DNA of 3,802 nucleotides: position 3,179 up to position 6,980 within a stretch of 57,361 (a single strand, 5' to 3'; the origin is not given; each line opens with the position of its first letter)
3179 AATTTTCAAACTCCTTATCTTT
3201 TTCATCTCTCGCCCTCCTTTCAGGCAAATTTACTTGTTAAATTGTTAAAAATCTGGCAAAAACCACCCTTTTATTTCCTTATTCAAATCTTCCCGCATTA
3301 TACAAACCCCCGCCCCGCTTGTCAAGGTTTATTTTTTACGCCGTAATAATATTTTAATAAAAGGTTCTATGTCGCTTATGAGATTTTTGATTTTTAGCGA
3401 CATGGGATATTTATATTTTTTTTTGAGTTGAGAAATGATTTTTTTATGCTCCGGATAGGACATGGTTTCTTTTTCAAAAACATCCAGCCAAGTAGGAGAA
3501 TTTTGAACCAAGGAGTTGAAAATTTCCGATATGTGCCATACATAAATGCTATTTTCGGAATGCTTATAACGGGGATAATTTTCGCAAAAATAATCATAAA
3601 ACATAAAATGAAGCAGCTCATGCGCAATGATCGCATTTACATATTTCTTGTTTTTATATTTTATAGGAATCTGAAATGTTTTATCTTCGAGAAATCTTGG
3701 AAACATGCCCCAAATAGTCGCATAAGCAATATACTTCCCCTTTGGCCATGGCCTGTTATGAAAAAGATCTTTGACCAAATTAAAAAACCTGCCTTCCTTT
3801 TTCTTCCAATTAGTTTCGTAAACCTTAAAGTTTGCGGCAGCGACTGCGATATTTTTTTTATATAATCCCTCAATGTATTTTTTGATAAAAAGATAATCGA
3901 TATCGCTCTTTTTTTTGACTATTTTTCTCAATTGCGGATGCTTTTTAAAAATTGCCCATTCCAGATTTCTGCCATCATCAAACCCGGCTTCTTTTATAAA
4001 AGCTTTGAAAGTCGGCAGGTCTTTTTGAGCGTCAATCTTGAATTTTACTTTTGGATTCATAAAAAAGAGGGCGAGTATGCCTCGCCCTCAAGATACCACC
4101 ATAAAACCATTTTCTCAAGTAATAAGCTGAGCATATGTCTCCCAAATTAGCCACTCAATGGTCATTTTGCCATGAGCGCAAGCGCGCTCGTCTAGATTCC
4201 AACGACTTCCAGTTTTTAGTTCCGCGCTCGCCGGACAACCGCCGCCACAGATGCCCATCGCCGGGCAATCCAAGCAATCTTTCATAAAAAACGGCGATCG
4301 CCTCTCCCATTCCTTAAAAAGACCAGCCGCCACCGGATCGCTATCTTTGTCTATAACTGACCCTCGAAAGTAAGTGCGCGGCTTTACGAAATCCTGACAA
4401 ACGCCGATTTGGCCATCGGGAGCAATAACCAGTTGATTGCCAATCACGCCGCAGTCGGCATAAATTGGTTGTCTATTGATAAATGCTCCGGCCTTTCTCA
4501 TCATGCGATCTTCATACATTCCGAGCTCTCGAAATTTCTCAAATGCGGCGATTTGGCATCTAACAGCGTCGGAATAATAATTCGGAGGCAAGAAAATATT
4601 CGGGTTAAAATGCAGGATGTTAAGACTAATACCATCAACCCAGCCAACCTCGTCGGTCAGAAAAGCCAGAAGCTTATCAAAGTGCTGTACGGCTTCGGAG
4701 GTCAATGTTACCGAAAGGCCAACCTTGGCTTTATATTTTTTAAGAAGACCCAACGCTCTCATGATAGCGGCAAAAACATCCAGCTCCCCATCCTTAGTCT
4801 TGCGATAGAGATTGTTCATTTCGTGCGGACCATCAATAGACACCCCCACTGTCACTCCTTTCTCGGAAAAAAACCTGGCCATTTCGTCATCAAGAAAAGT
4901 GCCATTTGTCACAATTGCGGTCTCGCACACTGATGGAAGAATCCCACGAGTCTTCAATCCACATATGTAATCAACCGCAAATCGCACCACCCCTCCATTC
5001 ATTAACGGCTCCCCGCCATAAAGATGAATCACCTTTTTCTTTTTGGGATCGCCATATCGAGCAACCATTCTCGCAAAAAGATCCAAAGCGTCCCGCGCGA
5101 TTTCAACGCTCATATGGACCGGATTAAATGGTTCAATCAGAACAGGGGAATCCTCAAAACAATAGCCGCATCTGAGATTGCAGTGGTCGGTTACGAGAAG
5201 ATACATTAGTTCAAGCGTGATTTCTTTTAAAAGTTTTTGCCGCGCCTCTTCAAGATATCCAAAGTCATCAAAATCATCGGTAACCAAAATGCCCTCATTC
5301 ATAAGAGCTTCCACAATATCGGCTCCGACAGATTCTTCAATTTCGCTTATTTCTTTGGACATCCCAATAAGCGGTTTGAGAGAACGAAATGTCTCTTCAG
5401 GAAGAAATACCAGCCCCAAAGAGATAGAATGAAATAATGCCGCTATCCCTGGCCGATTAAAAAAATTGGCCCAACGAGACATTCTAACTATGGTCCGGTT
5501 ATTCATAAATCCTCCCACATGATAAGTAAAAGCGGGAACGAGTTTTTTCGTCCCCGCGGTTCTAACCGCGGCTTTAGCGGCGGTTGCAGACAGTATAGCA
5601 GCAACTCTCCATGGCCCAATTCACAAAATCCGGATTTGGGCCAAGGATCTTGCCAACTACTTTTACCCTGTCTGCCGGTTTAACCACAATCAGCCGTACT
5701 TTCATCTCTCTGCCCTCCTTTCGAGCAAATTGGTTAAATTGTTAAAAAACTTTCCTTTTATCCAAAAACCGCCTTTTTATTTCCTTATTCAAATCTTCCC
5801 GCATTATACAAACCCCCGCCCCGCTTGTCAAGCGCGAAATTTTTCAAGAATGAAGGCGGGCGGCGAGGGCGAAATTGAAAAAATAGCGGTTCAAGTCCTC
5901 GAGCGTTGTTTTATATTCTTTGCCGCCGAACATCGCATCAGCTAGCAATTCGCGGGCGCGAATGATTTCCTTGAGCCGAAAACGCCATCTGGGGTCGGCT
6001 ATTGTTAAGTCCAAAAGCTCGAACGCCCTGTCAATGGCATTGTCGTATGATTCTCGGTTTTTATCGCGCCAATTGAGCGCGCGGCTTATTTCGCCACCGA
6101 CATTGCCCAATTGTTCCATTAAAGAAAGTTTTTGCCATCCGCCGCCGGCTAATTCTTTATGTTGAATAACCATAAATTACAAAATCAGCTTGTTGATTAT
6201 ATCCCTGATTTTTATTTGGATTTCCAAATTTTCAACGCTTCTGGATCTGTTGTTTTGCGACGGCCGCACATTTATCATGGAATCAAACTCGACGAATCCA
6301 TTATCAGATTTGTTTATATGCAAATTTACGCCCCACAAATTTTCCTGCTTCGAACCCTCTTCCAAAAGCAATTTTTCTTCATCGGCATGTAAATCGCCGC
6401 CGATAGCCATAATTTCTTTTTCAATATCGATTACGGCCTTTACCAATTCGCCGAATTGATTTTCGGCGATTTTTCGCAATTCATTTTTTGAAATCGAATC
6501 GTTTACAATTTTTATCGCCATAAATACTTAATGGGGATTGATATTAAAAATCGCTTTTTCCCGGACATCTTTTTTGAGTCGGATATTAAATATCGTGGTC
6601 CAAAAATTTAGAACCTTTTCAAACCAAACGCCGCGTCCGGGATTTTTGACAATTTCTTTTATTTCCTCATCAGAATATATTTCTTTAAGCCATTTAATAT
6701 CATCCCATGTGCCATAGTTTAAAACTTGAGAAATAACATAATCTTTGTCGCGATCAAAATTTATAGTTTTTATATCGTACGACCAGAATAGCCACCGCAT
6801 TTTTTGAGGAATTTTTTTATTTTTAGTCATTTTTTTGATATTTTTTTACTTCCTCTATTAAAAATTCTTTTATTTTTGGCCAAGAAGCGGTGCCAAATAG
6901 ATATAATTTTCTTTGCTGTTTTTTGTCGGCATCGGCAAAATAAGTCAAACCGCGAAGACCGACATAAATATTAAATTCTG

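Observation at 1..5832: Two-precursor radical SAM/SPASM RiPP-like cluster with HExxH paralogs and a methyltransferase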

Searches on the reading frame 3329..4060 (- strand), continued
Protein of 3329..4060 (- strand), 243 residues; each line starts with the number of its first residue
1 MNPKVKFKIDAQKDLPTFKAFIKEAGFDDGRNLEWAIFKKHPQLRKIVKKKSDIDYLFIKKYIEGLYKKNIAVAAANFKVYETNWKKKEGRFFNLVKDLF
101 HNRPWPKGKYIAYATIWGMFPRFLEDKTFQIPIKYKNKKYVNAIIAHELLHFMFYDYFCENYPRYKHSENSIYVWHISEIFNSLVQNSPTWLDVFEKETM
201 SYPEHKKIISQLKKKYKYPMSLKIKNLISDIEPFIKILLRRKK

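Call 45: find_related_loci(query=A2, collection=metagenome_contigs, flank=5000)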
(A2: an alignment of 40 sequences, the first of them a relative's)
Query A2 (243 aa) in metagenome_contigs; peptide patterns used: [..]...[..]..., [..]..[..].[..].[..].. (x = any residue, [..] = any of these).
599 stretches matched a pattern (row limit reached: there are more); 298 encode a relative of the query (tblastn E <= 1e-3); the best 80 are kept; 80 distinct loci.
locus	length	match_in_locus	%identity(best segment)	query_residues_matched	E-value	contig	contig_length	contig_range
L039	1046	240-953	85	1-238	3e-151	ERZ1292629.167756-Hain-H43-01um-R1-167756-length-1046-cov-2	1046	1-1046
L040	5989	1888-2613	74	1-242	4e-125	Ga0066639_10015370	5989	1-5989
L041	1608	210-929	63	1-240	4e-107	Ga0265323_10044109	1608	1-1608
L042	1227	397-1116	62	1-240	1e-107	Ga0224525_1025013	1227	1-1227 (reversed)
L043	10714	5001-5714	61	1-238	1e-97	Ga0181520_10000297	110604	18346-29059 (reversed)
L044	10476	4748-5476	55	1-243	3e-94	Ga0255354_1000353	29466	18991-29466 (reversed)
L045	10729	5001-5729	55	1-243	3e-94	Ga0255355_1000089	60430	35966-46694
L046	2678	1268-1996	54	1-243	2e-96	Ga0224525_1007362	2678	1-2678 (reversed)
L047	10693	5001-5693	61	1-236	2e-79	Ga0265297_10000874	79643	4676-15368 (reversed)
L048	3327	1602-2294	53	1-231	2e-79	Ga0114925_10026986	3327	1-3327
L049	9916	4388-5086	55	1-228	7e-78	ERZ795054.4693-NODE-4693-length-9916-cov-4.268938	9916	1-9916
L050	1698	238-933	53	1-231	4e-80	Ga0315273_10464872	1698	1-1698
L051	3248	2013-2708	54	1-231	6e-77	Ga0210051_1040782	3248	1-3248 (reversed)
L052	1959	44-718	53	7-231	2e-79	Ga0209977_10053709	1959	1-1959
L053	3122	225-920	54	1-231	5e-77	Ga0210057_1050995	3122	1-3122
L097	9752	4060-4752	52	1-231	5e-67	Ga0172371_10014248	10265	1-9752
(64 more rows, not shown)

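Call 51: predict_structure(alignment_id=A2)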
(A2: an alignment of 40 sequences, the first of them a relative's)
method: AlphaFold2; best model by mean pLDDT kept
length: 243 residues; sequences in the alignment: 40
mean_pLDDT: 92.8   pTM: 0.90
mean pLDDT of the five models: 92.8, 92.8, 92.4, 91.1, 90.3
residues with pLDDT >= 90: 196; 70-90: 40; 50-70: 7; < 50: 0
segments of 3 or more residues with pLDDT < 50: none
pLDDT, mean of each block of 10 residues (from residue 1): 97 96 86 93 87 86 98 97 98 96 96 96 95 94 97 97 92 94 94 92 93 81 87 93 74
secondary structure, 60 per line:
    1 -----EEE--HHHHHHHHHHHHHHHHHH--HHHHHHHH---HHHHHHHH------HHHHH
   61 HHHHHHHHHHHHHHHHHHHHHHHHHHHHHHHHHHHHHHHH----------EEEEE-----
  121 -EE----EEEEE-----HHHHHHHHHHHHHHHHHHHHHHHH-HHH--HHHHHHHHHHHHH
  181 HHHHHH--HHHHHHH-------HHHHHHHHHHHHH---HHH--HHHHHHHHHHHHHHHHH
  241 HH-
elements in order: E6-8 H11-28 H31-38 H42-49 H56-100 E111-115 E128-132 H138-161 H168-186 H189-195 H203-215 H224-242

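Call 56: fold_search(model_id=the predicted structure, library=pdb)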
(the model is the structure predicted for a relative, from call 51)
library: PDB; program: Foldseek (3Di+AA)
matches with E <= 10: 24; with E <= 0.001: 0
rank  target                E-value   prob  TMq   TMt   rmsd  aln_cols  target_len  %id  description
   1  7pub_F6               1.9e+00  0.03  0.14  0.09  20.6       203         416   10  Late assembly intermediate of the Trypanosoma brucei mitoribosomal small subunit (released 2022-05-04)
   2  9fqr_Xy               2.4e+00  0.02  0.12  0.02  26.8       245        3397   11  96-nm repeat of axonemal doublet microtubules from bovine sperm (released 2025-03-26)
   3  7pua_F6               2.7e+00  0.03  0.15  0.09  22.0       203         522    9  Middle assembly intermediate of the Trypanosoma brucei mitoribosomal small subunit (released 2022-03-02)
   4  4dd8_C                3.4e+00  0.12  0.16  0.19   9.9        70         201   16  ADAM-8 metalloproteinase domain with bound batimastat (released 2012-06-06)
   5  3k7n_A                4.7e+00  0.08  0.16  0.10   9.5        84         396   15  Structures of two elapid snake venom metalloproteases with distinct activities highlight the disulfide patterns in the (released 2010-03-02)
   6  9clp_A                4.7e+00  0.07  0.15  0.09   9.1        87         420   17  Structure of ecarin from the venom of Kenyan saw-scaled viper in complex with the Fab of neutralizing antibody H11 (released 2024-09-11)
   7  7rmx                  5.3e+00  0.02  0.18  0.19  17.2       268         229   12  Structure of De Novo designed tunable symmetric protein pockets (released 2022-08-03)
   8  4dd8_B                5.6e+00  0.05  0.19  0.22  15.9       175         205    7  ADAM-8 metalloproteinase domain with bound batimastat (released 2012-06-06)
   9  1kug_A                5.9e+00  0.08  0.23  0.28   8.3       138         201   11  Crystal Structure of a Taiwan Habu Venom Metalloproteinase complexed with its endogenous inhibitor pENW (released 2002-07-10)
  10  6i89                  5.9e+00  0.08  0.30  0.28   8.9       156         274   11  Crystal structure of Antirestriction ArdC protein from R388 plasmid. Metal-free structure. (released 2020-03-18)
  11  8k3t_A                5.9e+00  0.01  0.13  0.07  20.0       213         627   13  S. cerevisiae Chs1 in complex with UDP (released 2023-10-18)
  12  9cce_B                6.2e+00  0.03  0.20  0.24  15.6       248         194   11  structure of DYNA_1b7 (released 2025-08-13)
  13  6d9z_D                6.2e+00  0.02  0.16  0.16  17.0       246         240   11  Structure of CysZ, a sulfate permease from Pseudomonas Denitrificans (released 2018-05-23)
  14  1bsw                  6.5e+00  0.04  0.17  0.20  12.2       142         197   14  ACUTOLYSIN A FROM SNAKE VENOM OF AGKISTRODON ACUTUS AT PH 7.5 (released 1999-08-26)
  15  4qhi_B                6.9e+00  0.06  0.20  0.38   8.7       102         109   19  Crystal structure of Methanocaldococcus jannaschii selecase mutant R36W (released 2014-07-16)
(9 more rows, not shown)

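Call 92: search_protein_representatives(alignment_id=A2)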
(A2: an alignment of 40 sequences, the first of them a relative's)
Query: 40 sequences, 241 profile positions. Proteins with E-value up to 0.001 (for the whole library): 756; up to 1e-10: 395; up to 1e-30: 108. The best 150 are listed.
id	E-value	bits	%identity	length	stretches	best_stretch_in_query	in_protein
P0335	2.8e-85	301.8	-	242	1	1-239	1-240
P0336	2.2e-84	298.8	-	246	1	2-237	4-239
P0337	2.3e-82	292.2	-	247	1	2-237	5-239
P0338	1.1e-80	286.7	-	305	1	2-237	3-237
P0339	1.4e-79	283.1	-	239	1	1-235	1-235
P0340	5.7e-79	281.1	-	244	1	2-238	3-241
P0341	2.7e-78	278.9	-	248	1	1-237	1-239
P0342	9.5e-77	273.9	-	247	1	2-237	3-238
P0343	2.1e-76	272.7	-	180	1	59-234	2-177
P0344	1.5e-74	266.6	-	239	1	1-238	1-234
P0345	4.1e-72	258.7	-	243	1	3-237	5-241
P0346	2.4e-68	246.3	-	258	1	2-238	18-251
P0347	1.2e-67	244.0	-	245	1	2-239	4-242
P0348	7.3e-67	241.5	-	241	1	3-237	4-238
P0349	1.6e-66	240.3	-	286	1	2-232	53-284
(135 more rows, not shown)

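Call 95: search_protein_families(library=padloc, proteins=[L033:13953-15356:+, L033:15558-16274:+, L033:16303-16896:+, L033:17197-18594:+, L033:18862-19446:+, L033:19658-20221:+, window:3329-4060:-], max_evalue=0.001)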
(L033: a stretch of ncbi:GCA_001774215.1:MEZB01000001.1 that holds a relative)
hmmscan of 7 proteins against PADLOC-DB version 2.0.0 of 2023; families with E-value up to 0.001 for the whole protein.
L033:13953-15356:+ (467 aa): 3 families
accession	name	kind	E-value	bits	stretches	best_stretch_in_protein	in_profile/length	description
PDLC02903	pVip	-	5.7e-15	53.5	1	114-282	5-151/257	Viperins not associated with kinases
PDLC02904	pVip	-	8.1e-12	43.2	1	108-277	5-146/262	Viperins associated with kinases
PDLC02905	pVip-kinase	-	2.6e-06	25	1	94-247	167-305/474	Viperin-kinase fusion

L033:15558-16274:+ (238 aa): 7 families
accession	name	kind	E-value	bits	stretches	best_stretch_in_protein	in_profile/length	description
PDLC04903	PDC-S09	-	4e-09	34.7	1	2-54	8-58/108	-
PDLC04907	PDC-S09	-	1.4e-08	32.8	1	5-73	10-79/114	-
PDLC04906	PDC-S09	-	3.1e-07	28.7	1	5-57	7-60/98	-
PDLC04902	PDC-S09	-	1.2e-05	23.5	1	11-53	10-52/97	-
PDLC04905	PDC-S09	-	1.4e-05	23.4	1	2-53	2-53/101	-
PDLC04904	PDC-S09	-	1.4e-05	23.3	1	12-56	15-59/104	-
PDLC04901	PDC-S09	-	0.00082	18.1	1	1-59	1-58/126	-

L033:16303-16896:+ (197 aa): 0 families

L033:17197-18594:+ (465 aa): 3 families
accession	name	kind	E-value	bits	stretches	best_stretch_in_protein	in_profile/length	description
PDLC02903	pVip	-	2.6e-22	77.6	1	123-240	4-115/257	Viperins not associated with kinases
PDLC02904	pVip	-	6.9e-22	76.2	1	121-320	5-198/262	Viperins associated with kinases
PDLC02905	pVip-kinase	-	1e-09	36.2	1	124-230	187-297/474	Viperin-kinase fusion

L033:18862-19446:+ (194 aa): 0 families

L033:19658-20221:+ (187 aa): 0 families

window:3329-4060:- (243 aa): 0 families

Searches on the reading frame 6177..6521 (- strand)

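Call 3: search_protein_families(library=pfam, proteins=[window:6177-6521:-], max_evalue=0.01)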
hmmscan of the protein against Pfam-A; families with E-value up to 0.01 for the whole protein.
window:6177-6521:- (114 aa): 1 family
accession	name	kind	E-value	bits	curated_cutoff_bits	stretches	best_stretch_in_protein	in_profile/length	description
PF18924.5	DUF5674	-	1.5e-33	115.5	27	1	5-112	2-109/109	Protein of unknown function (DUF5674)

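Call 4: search_protein_families(library=ncbifam, proteins=[window:6177-6521:-], max_evalue=0.01)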
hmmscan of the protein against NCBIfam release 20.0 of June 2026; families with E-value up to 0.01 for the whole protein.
window:6177-6521:- (114 aa): 1 family
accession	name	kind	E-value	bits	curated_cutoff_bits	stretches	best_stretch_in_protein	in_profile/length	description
TIGR03582.1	EF_0829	hypoth_equivalog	0.0066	16.8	69.35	0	5-52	50-97/107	PRD domain protein, EF_0829/AHA_3910 family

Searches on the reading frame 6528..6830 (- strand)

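Call 3: search_protein_families(library=pfam, proteins=[window:6528-6830:-], max_evalue=0.01)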
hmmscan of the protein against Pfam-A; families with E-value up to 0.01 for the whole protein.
window:6528-6830:- (100 aa): 1 family
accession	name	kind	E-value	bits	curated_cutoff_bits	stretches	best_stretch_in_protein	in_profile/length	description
PF21956.1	DUF6922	-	1.3e-15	57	27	1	14-61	5-52/52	Family of unknown function (DUF6922)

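Call 4: search_protein_families(library=ncbifam, proteins=[window:6528-6830:-], max_evalue=0.01)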
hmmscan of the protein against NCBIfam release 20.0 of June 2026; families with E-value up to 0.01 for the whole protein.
window:6528-6830:- (100 aa): 0 families
